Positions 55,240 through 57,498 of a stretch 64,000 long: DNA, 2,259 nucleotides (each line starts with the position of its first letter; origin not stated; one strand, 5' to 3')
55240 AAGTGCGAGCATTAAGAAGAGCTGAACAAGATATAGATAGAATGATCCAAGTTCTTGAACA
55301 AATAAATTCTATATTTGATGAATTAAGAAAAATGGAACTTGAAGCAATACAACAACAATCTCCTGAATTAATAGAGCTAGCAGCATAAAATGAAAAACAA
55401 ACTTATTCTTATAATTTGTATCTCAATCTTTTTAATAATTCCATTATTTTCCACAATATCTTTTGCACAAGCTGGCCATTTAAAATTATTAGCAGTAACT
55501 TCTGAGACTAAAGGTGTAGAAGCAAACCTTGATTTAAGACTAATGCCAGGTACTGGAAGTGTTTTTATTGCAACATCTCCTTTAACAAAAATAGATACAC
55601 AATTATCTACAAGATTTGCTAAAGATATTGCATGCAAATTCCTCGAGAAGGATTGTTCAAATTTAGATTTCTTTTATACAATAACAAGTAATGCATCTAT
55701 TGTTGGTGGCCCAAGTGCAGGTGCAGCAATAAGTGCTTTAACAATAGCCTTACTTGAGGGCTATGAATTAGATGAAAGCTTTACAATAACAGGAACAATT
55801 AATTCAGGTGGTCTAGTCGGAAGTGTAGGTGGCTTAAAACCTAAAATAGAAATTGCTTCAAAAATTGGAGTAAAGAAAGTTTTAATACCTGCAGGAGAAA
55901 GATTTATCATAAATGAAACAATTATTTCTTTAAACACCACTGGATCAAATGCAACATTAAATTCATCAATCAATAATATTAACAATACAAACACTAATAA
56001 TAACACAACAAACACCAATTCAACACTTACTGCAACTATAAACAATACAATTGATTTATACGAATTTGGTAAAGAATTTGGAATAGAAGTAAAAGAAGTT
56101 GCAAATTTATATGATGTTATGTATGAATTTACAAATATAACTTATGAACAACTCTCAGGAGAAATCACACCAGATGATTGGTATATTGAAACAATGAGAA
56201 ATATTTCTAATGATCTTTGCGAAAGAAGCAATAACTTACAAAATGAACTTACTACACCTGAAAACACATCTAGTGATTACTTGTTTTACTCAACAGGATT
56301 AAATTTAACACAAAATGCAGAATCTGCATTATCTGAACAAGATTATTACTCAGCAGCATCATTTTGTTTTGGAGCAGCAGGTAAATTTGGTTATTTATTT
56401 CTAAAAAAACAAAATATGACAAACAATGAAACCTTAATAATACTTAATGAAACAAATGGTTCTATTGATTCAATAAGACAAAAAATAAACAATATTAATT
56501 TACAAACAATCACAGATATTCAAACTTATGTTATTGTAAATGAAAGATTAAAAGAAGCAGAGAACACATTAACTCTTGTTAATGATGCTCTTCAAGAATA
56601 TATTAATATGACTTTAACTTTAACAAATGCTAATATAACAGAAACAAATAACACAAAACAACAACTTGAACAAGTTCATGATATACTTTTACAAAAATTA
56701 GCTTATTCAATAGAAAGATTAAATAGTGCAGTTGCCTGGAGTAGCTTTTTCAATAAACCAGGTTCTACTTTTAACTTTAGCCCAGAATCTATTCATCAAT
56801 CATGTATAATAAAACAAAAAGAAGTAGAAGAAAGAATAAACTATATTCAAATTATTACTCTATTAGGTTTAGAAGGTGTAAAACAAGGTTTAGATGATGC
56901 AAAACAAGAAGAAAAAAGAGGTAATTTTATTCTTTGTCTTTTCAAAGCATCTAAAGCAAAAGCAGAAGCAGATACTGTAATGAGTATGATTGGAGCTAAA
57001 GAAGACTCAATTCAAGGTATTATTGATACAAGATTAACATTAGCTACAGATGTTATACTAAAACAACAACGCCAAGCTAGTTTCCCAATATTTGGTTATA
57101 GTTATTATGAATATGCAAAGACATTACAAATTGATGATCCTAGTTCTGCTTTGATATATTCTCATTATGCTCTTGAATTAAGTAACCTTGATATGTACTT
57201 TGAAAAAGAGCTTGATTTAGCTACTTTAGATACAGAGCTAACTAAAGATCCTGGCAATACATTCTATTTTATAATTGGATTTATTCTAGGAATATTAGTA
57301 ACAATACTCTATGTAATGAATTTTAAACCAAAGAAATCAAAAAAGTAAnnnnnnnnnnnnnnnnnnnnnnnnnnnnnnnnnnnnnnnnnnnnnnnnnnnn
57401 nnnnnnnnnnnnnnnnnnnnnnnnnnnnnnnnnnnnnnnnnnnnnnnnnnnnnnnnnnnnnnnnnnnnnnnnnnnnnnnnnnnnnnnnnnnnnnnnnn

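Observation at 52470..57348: Cell-envelope gene cluster: two polytopic membrane proteins with Gly/His tails, a long coiled-coil protein and an extracytoplasmic ATPase-less Lon (S16) protease domain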

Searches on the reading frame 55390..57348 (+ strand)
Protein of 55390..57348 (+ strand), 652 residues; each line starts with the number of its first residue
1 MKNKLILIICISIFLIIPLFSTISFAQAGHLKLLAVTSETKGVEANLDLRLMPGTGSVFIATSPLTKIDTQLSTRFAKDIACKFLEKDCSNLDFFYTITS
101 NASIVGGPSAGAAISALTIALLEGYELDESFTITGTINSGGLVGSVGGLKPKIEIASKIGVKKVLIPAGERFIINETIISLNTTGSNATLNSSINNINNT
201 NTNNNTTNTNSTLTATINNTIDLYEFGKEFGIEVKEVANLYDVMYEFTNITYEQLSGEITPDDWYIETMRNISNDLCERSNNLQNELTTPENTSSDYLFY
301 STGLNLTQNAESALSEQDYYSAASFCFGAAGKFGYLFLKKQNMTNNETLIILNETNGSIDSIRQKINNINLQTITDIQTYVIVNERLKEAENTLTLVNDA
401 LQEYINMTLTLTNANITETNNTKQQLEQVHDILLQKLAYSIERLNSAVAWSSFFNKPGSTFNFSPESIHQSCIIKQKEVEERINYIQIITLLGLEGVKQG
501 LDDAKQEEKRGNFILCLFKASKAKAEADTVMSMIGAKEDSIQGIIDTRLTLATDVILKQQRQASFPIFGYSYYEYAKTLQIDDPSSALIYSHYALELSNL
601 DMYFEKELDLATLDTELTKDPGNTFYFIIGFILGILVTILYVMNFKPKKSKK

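Call 3: search_protein_families(library=pfam, proteins=[window:55390-57348:+], max_evalue=0.1)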
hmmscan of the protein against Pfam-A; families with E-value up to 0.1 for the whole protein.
window:55390-57348:+ (652 aa): 1 family
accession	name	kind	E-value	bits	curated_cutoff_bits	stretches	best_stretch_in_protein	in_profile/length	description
PF05362.19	Lon_C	-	6.6e-09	36.1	21.1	1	105-171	107-173/205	Lon protease (S16) C-terminal proteolytic domain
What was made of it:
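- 55468..56139 (+): ORF4 Lon proteolytic domain (residues ~27-250). Catalytic Ser109 is at 55714-55716 and Lys152 at 55843-55845. Pfam Lon_C (call 3).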

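Call 4: search_protein_families(library=ncbifam, proteins=[window:55390-57348:+], max_evalue=0.1)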
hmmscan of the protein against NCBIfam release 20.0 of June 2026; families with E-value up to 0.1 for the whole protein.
window:55390-57348:+ (652 aa): 8 families
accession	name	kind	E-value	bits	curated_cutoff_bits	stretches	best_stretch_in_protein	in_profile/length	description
TIGR00764.1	lon_rel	equivalog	7.2e-13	48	516.6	1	59-169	453-562/608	ATP-dependent protease LonB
TIGR02902.1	spore_lonB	equivalog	4.8e-11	42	723.3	1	84-177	419-511/531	ATP-dependent protease LonB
TIGR02903.1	spore_lon_C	equivalog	1.9e-08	33.3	678.8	1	80-170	499-588/615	Lon family ATP-dependent protease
NF008053.0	PRK10787.1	equivalog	2.9e-07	29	891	1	93-173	663-743/784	endopeptidase La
TIGR00763.1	lon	equivalog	8.5e-07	27.8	608.05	1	107-171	701-765/795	endopeptidase La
NF041438.1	SepM_fam_S16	equivalog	6.5e-05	22.1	200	1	98-168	219-291/340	SepM family pheromone-processing serine protease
NF007522.0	PRK10130.1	equivalog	0.037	13.1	319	1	403-475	136-207/350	HTH-type transcriptional regulator EutR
TIGR00416.1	sms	equivalog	0.072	11.8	403.05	0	105-175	368-438/454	DNA repair protein RadA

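Call 8: find_homologous_proteins(query=window:55390-57348:+, max_evalue=0.001)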
Query window:55390-57348:+ (652 aa): 963 proteins with E <= 0.001 among 8000 candidates; the best 120 are listed.
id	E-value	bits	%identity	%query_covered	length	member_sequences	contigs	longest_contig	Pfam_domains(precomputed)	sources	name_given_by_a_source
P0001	0.0e+0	1415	100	100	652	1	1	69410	PF05362.20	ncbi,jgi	-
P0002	0.0e+0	1119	76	96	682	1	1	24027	PF05362.20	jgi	jgi:predicted S18 family serine protease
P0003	1.3e-208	712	57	100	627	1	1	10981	PF05362.20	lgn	-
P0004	7.3e-134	466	44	97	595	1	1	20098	PF05362.20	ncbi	-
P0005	8.5e-134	465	42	99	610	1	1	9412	PF05362.20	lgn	-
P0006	3.8e-133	463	44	94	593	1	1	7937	PF05362.20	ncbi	-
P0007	5.1e-132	460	41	100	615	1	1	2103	PF05362.20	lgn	-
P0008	4.5e-131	456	41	96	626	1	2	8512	PF05362.20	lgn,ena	-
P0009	7.6e-131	456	42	98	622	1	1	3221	PF05362.20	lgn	-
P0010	2.1e-130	454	43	96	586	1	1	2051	PF05362.20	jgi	-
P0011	3.4e-130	454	40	98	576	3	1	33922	PF05362.20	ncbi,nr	ncbi:MAG: hypothetical protein KJ709_03225 [Nanoarchaeota archaeon]|nr:hypothetical protein [Nanoarc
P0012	1.9e-129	451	42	89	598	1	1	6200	PF05362.20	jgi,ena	-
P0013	3.3e-129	450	40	96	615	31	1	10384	PF05362.20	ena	-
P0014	1.0e-128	449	40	98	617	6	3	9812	PF05362.20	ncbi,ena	-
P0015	1.2e-128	448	42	93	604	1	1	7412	PF05362.20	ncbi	-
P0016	1.4e-128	448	42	95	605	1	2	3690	PF05362.20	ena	-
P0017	7.9e-128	446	40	100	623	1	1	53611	PF05362.20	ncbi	-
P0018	4.7e-127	443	41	95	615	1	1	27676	PF05362.20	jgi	jgi:uncharacterized protein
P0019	4.8e-127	443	42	96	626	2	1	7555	PF05362.20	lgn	-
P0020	5.1e-127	443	39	100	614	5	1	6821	PF05362.20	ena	-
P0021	8.2e-127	442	40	95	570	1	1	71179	PF05362.20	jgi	-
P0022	2.1e-126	441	40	99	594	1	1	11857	PF05362.20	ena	-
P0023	3.3e-126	440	40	98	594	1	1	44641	PF05362.20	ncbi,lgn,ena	-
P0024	3.5e-126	440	39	93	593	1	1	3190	PF05362.20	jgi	-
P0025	6.0e-126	440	42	94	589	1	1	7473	PF05362.20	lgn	-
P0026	7.2e-126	439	42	94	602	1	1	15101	PF05362.20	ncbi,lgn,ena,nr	ncbi:MAG: hypothetical protein KAU20_06770 [Nanoarchaeota archaeon]|nr:hypothetical protein [Nanoarc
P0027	7.6e-126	439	40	94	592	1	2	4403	PF05362.20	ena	-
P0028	1.0e-125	439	41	94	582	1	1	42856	PF05362.20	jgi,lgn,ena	jgi:uncharacterized protein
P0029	1.2e-125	439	40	99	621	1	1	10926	PF05362.20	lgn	-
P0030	1.4e-125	438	41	91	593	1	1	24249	PF05362.20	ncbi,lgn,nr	ncbi:hypothetical protein KY347_04980 [Candidatus Woesearchaeota archaeon]|nr:hypothetical protein [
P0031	1.4e-125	438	40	97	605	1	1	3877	PF05362.20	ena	-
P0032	2.0e-125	438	42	98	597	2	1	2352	PF05362.20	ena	-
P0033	2.3e-125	438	39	98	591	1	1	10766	PF05362.20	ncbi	-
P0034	3.4e-125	437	41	96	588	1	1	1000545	PF05362.20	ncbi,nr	ncbi:hypothetical protein CEE44_01810 [Candidatus Woesearchaeota archaeon B3_Woes]|nr:MAG: hypotheti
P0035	3.9e-125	437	39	96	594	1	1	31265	PF05362.20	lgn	-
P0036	5.7e-125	436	41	97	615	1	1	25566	PF05362.20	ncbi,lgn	-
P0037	8.3e-125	436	39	98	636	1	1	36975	PF05362.20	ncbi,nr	ncbi:hypothetical protein GF345_04950 [Candidatus Woesearchaeota archaeon]|nr:hypothetical protein [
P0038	1.2e-124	435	40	99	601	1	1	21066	PF05362.20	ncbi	-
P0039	1.4e-124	435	40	92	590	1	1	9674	PF05362.20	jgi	-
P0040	1.9e-124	435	41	98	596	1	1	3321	PF05362.20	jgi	-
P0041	2.1e-124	434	40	89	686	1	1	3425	PF05362.20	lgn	-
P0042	2.8e-124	434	41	90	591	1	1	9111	PF05362.20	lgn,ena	-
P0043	4.5e-124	433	40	98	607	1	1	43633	PF05362.20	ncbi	-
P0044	5.6e-124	433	39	99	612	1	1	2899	PF05362.20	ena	-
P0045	6.9e-124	433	39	98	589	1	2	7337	PF05362.20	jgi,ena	-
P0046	7.6e-124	433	40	96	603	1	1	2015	PF05362.20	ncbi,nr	ncbi:MAG: hypothetical protein IIB81_05230, partial [Nanoarchaeota archaeon]|nr:hypothetical protein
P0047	7.8e-124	433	42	98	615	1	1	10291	PF05362.20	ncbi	-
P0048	1.2e-123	432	41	92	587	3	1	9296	PF05362.20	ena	-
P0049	2.4e-123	431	39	95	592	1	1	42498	PF05362.20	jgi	jgi:uncharacterized protein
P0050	2.7e-123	431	41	95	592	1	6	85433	PF05362.20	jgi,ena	jgi:uncharacterized protein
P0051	3.4e-123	430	41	90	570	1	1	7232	PF05362.20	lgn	-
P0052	7.5e-123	429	42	91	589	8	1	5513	PF05362.20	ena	-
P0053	1.4e-122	428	40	96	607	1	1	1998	PF05362.20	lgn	-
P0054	1.6e-122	428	41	89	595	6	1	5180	PF05362.20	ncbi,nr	ncbi:MAG: hypothetical protein KJ968_05105 [Nanoarchaeota archaeon]|nr:hypothetical protein [Nanoarc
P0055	1.6e-122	428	41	100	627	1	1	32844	PF05362.20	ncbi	-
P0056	2.1e-122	428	39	96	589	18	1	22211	PF05362.20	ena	-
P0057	3.1e-122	427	42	92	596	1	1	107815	PF05362.20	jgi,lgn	-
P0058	4.2e-122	427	41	96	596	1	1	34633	PF05362.20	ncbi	-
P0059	4.7e-122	427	39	94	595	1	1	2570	PF05362.20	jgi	-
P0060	4.7e-122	427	40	98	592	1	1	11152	PF05362.20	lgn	-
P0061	5.2e-122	427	39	96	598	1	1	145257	PF05362.20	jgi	jgi:uncharacterized protein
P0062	5.6e-122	426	39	99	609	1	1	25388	PF05362.20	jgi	jgi:uncharacterized protein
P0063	6.0e-122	426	43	91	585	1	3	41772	PF05362.20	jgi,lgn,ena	-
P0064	6.3e-122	426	40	96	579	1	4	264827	PF05362.20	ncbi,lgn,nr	ncbi:hypothetical protein HYY69_03915 [Candidatus Woesearchaeota archaeon]|nr:hypothetical protein [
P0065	9.9e-122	426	39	98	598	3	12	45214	PF05362.20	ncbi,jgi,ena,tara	jgi:uncharacterized protein|tara:strand:+ start:1094 stop:2890 length:1797 start_codon:yes stop_codo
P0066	1.2e-121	425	37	100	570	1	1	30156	PF05362.20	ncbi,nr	ncbi:hypothetical protein GF361_00855 [Candidatus Woesearchaeota archaeon]|nr:hypothetical protein [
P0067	1.3e-121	425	39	96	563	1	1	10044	PF05362.20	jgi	-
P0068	1.3e-121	425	41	96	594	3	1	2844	PF05362.20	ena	-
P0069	1.4e-121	425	40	89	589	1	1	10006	PF05362.20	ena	-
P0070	1.8e-121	425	39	96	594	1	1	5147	PF05362.20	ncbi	-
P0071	2.0e-121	425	41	93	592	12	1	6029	PF05362.20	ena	-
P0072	2.2e-121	424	40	100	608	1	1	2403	PF05362.20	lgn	-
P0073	2.2e-121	424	39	96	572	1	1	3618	PF05362.20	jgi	jgi:uncharacterized protein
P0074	2.6e-121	424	40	92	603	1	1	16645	PF05362.20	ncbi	-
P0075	2.7e-121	424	38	96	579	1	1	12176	PF05362.20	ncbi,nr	ncbi:hypothetical protein KY342_03225 [Candidatus Woesearchaeota archaeon]|nr:hypothetical protein [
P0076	2.7e-121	424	40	98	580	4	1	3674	PF05362.20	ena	-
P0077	2.8e-121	424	41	91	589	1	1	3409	PF05362.20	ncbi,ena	-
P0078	3.2e-121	424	41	92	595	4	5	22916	PF05362.20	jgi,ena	-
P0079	3.6e-121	424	39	94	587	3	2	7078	PF05362.20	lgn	-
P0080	3.8e-121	424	40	97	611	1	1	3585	PF05362.20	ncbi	-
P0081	7.2e-121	423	42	91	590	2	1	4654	PF05362.20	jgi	-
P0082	8.3e-121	423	38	94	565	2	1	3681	PF05362.20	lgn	-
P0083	1.0e-120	422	38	100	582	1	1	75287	PF05362.20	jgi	jgi:uncharacterized protein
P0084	1.1e-120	422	40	98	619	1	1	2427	PF05362.20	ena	-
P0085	1.2e-120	422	39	89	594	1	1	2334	PF05362.20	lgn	-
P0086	1.2e-120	422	40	98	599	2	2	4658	PF05362.20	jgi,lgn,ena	jgi:uncharacterized protein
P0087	1.2e-120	422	37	97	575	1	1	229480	PF05362.20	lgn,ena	-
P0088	1.3e-120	422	38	96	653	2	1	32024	PF05362.20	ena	-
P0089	1.5e-120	422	38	100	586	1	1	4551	PF05362.20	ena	-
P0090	1.9e-120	421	42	91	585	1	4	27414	PF05362.20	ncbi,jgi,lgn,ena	-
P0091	3.1e-120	421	41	91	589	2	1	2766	PF05362.20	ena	-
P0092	4.1e-120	420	39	100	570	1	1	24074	PF05362.20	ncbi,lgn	-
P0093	4.3e-120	420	38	96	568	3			PF05362.20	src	-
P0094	4.9e-120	420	38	96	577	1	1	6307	PF05362.20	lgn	-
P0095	5.9e-120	420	39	99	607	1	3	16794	PF05362.20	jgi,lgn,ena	-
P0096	6.1e-120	420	38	96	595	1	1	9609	PF05362.20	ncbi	-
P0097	8.4e-120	419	42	90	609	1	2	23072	PF05362.20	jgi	-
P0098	1.0e-119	419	38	94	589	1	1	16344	PF05362.20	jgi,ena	-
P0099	1.4e-119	418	41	95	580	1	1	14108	PF05362.20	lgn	-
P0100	1.5e-119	418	38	92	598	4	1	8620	PF05362.20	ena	-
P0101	1.6e-119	418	40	94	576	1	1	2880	PF05362.20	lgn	-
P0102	1.8e-119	418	40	96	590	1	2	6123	PF05362.20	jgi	-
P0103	1.9e-119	418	39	94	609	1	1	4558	PF05362.20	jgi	-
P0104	2.0e-119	418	40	90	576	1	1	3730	PF05362.20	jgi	jgi:uncharacterized protein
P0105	2.5e-119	418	40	96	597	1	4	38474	PF05362.20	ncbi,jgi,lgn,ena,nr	ncbi:MAG: hypothetical protein KKC75_05285 [Nanoarchaeota archaeon]|nr:hypothetical protein [Nanoarc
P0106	2.5e-119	418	39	98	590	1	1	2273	PF05362.20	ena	-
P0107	2.6e-119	418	40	94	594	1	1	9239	PF05362.20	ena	-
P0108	2.9e-119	417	40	96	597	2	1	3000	PF05362.20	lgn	-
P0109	2.9e-119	417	40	94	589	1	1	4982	PF05362.20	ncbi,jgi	-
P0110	3.3e-119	417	38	94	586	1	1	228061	PF05362.20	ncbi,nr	ncbi:hypothetical protein HYX02_01465 [Candidatus Woesearchaeota archaeon]|nr:hypothetical protein [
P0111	4.1e-119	417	40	98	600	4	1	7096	PF05362.20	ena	-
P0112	4.6e-119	417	38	98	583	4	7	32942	PF05362.20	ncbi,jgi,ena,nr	ncbi:hypothetical protein J4448_04095 [Candidatus Woesearchaeota archaeon]|nr:hypothetical protein [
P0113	5.6e-119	417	38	94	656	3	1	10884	PF05362.20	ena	-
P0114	5.6e-119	417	41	91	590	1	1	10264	PF05362.20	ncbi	-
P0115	6.0e-119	416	38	95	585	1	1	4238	PF05362.20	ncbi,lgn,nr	ncbi:hypothetical protein HYS48_05300 [Candidatus Woesearchaeota archaeon]|nr:hypothetical protein [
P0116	6.5e-119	416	38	100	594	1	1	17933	PF05362.20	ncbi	-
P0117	1.0e-118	416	37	98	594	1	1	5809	PF05362.20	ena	-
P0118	1.1e-118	416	42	96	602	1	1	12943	PF05362.20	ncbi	-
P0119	1.1e-118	416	39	94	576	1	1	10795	PF05362.20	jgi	jgi:uncharacterized protein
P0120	1.3e-118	415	40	96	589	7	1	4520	PF05362.20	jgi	-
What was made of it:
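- On MEROPS S16 / Pfam Lon_C (PF05362): All 120 listed relatives carry PF05362 (call 8).
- Closest known: COG1750-type 'predicted archaeal serine protease, S18 family'. Same: JGI gives this name to the 76%-identical relative P0002 (call 8).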

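Call 14: find_encoding_contigs(protein=P0002, flank=8000, max_places=2)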
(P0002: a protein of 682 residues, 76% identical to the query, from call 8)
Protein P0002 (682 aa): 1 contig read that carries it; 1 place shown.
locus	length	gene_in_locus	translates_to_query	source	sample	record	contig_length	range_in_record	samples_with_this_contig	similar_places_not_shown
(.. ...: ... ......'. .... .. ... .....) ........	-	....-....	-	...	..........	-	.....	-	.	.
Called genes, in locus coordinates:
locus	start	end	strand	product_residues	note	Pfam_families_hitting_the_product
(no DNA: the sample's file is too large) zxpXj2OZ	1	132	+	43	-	?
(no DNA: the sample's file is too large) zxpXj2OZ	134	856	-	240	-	-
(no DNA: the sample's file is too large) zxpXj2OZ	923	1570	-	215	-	-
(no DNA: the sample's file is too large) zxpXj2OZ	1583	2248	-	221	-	-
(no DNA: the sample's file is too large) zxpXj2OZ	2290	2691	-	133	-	PF12840:HTH_20 (faint), PF08279:HTH_11 (weak)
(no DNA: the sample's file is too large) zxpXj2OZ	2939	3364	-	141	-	-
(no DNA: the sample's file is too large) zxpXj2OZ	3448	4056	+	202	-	-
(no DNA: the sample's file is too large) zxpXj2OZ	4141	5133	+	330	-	-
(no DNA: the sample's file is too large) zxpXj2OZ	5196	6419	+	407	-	-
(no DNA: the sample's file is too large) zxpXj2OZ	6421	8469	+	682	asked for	PF05362:Lon_C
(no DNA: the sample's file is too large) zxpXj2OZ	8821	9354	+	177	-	-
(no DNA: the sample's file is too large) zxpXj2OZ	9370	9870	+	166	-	-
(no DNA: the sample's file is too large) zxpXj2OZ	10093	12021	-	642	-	-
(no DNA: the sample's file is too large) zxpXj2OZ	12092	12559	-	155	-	PF01472:PUA, PF26292:PUA_elF2D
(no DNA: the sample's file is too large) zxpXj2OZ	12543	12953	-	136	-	PF04027:DUF371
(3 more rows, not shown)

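Call 15: find_encoding_contigs(protein=P0034, flank=8000, max_places=1)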
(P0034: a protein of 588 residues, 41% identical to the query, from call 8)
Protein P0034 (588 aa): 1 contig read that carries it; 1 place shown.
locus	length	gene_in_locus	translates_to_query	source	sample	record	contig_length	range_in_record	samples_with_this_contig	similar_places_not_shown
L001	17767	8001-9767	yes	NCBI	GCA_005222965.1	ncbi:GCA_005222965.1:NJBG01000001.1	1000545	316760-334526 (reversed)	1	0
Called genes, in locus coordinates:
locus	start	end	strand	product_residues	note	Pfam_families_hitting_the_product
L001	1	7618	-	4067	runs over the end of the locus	PF19077:Big_13 (faint)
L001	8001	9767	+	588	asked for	PF05362:Lon_C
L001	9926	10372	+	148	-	-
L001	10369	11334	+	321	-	PF13091:PLDc_2, PF07894:SACK1 (faint), PF00614:PLDc (faint), PF13091:PLDc_2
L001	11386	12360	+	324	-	PF00294:PfkB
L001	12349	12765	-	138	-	PF00293:NUDIX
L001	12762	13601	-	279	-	PF23023:Anti-Pycsar_Apyc1, PF13483:Lactamase_B_3, PF12706:Lactamase_B_2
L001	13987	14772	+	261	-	PF01790:LGT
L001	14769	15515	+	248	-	PF02535:Zip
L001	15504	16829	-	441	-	PF02310:B12-binding, PF04055:Radical_SAM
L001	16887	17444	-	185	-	-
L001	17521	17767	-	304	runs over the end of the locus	PF04055:Radical_SAM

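Call 16: find_encoding_contigs(protein=P0064, flank=8000, max_places=1)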
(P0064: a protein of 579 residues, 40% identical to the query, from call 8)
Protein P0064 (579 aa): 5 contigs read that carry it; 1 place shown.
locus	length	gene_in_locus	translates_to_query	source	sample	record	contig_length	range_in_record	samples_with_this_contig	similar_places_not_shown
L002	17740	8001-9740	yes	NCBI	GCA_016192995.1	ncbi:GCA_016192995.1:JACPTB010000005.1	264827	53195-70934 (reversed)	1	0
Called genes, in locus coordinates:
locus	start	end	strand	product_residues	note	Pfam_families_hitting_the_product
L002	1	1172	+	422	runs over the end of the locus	PF00391:PEP-utilizers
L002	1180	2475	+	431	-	PF00391:PEP-utilizers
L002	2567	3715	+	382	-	PF00132:Hexapep (faint), PF25087:GMPPB_C (faint), PF25084:LbH_EIF2B (faint), PF14602:Hexapep_2 (faint)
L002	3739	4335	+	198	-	PF00702:Hydrolase, PF13419:HAD_2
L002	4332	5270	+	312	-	PF01326:PPDK_N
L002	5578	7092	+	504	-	PF00391:PEP-utilizers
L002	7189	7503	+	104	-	-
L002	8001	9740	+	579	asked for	PF05362:Lon_C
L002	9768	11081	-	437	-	-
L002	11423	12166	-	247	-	-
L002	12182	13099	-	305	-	-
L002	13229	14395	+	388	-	-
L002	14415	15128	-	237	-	-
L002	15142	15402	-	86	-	-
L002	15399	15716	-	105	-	-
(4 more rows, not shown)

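Call 17: find_encoding_contigs(protein=P0004, flank=8000, max_places=1)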
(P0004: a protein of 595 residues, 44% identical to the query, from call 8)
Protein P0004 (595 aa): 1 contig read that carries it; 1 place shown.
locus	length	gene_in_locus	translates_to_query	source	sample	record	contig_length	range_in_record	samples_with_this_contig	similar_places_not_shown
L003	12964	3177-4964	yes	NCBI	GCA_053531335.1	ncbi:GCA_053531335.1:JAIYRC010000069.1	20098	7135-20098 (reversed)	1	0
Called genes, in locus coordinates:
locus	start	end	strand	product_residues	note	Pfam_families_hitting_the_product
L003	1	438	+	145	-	?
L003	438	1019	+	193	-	PF09177:STX6_10_61_N (faint)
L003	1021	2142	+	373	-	-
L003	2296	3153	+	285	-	PF02498:Bro-N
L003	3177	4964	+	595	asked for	PF05362:Lon_C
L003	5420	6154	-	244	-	PF03946:Ribosomal_L11_N, PF00298:Ribosomal_L11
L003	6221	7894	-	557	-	PF03485:Arg_tRNA_synt_N, PF00750:tRNA-synt_1d, PF05746:DALR_1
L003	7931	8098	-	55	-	-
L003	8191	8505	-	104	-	PF02150:Zn_ribbon_RPB9 (weak), PF01096:Zn_ribbon_TFIIS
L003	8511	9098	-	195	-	-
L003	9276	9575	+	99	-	-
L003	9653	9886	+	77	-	PF00462:Glutaredoxin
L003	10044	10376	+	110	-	-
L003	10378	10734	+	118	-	PF25212:HVO_A0114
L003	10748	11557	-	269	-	-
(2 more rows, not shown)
